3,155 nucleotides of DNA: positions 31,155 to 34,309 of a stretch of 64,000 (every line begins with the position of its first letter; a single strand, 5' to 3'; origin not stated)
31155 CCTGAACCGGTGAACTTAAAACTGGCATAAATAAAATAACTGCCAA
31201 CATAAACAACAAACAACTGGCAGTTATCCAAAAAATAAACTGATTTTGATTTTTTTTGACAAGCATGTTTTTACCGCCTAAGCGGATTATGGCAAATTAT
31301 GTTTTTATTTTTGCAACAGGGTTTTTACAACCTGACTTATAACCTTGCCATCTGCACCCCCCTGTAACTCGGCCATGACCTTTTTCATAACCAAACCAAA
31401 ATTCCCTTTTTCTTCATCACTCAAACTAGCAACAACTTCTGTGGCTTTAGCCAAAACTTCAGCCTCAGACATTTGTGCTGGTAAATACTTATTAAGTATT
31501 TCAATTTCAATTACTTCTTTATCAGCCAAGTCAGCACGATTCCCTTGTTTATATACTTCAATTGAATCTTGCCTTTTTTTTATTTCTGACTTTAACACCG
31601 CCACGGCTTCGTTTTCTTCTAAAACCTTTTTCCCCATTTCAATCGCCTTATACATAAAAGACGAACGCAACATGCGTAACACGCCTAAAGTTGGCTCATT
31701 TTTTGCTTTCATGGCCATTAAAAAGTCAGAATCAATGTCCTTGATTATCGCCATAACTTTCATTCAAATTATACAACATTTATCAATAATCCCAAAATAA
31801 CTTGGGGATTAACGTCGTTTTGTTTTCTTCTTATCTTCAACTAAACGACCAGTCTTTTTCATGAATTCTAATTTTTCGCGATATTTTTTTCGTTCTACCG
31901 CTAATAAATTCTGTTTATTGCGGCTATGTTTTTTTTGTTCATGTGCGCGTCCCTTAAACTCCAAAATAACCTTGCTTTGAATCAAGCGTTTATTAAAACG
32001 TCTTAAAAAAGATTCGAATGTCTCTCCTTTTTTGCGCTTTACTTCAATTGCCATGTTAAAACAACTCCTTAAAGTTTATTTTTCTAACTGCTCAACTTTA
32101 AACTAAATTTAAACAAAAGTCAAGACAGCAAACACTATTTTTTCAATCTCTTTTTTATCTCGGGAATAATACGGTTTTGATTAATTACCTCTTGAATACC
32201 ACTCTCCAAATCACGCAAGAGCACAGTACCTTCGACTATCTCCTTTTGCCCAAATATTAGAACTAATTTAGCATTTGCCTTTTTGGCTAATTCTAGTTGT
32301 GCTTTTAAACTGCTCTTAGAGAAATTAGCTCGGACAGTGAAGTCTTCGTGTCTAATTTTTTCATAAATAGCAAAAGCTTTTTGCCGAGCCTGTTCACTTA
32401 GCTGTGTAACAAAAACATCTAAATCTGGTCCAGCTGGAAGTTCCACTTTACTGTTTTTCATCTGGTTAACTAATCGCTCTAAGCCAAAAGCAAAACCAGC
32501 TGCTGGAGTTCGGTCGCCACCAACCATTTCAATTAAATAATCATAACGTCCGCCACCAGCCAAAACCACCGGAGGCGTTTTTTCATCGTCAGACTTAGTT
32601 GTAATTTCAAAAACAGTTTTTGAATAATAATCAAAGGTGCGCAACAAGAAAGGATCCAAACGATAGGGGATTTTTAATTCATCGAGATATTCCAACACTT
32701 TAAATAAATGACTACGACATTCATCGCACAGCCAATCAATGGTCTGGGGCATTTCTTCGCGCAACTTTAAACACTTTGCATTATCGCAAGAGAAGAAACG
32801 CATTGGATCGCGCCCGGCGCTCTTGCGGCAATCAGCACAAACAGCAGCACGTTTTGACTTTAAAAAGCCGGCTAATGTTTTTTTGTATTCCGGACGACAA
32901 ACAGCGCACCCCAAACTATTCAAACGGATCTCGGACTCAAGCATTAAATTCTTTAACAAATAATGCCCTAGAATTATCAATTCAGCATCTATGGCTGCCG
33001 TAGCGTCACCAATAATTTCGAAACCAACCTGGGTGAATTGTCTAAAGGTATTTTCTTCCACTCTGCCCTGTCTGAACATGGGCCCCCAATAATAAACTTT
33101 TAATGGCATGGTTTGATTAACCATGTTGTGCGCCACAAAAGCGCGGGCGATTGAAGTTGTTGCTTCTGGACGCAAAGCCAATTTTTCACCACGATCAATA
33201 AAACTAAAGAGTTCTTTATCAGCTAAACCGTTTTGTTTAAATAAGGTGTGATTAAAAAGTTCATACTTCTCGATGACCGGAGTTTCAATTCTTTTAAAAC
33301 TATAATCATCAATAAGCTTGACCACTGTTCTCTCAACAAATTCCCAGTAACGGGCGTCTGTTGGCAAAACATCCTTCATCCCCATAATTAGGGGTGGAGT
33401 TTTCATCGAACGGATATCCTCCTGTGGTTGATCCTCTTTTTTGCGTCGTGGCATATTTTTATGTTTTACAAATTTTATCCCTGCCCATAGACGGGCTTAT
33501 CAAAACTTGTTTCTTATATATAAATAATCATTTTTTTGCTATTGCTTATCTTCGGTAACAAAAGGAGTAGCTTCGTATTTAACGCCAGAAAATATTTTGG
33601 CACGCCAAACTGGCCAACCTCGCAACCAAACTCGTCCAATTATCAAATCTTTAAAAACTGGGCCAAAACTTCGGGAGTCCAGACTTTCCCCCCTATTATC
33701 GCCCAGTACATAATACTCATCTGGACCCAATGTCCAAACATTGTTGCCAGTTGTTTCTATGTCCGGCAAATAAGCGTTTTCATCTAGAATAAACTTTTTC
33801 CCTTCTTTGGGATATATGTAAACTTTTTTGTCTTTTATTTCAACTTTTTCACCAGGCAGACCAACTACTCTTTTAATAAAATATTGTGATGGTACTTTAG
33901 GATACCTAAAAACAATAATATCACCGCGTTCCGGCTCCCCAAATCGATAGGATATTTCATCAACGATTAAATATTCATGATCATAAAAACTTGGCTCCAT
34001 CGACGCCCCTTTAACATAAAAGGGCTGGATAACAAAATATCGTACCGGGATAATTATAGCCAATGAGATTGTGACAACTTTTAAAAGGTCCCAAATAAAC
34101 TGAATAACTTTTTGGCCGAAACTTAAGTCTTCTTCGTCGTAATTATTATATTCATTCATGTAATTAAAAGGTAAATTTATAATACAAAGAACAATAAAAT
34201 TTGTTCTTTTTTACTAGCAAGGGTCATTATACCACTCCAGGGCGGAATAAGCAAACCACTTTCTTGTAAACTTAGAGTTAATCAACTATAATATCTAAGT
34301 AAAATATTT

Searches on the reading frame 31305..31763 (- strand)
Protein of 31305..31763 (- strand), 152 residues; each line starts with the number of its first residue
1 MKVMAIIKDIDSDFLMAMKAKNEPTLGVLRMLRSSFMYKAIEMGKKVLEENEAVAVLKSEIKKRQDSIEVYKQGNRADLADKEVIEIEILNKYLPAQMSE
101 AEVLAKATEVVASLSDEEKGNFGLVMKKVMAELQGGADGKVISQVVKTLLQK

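Call 58: search_protein_families(library=pfam, proteins=[window:31305-31763:-], max_evalue=0.001)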
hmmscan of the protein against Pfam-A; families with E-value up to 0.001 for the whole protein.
window:31305-31763:- (152 aa): 1 family
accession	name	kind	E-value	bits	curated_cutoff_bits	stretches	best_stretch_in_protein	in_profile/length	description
PF09424.15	YqeY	-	1.1e-38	133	27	1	9-150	3-143/143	Yqey-like protein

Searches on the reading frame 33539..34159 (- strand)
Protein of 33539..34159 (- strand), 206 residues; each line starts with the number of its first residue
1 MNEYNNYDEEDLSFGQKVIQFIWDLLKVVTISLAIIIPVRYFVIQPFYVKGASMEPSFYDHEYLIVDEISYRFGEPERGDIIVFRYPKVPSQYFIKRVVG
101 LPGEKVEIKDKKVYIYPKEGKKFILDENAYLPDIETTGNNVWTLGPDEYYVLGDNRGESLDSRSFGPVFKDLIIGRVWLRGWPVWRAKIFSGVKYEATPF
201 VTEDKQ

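Call 58: search_protein_families(library=pfam, proteins=[window:33539-34159:-], max_evalue=0.001)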
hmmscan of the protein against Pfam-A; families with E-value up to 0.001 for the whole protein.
window:33539-34159:- (206 aa): 2 families
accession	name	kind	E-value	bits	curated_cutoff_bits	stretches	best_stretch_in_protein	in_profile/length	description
PF10502.14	Peptidase_S26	-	9.5e-45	153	22.9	1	23-182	2-168/168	Signal peptidase, peptidase S26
PF00717.28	Peptidase_S24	-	5.2e-06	26.6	23.3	1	48-108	39-91/116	Peptidase S24-like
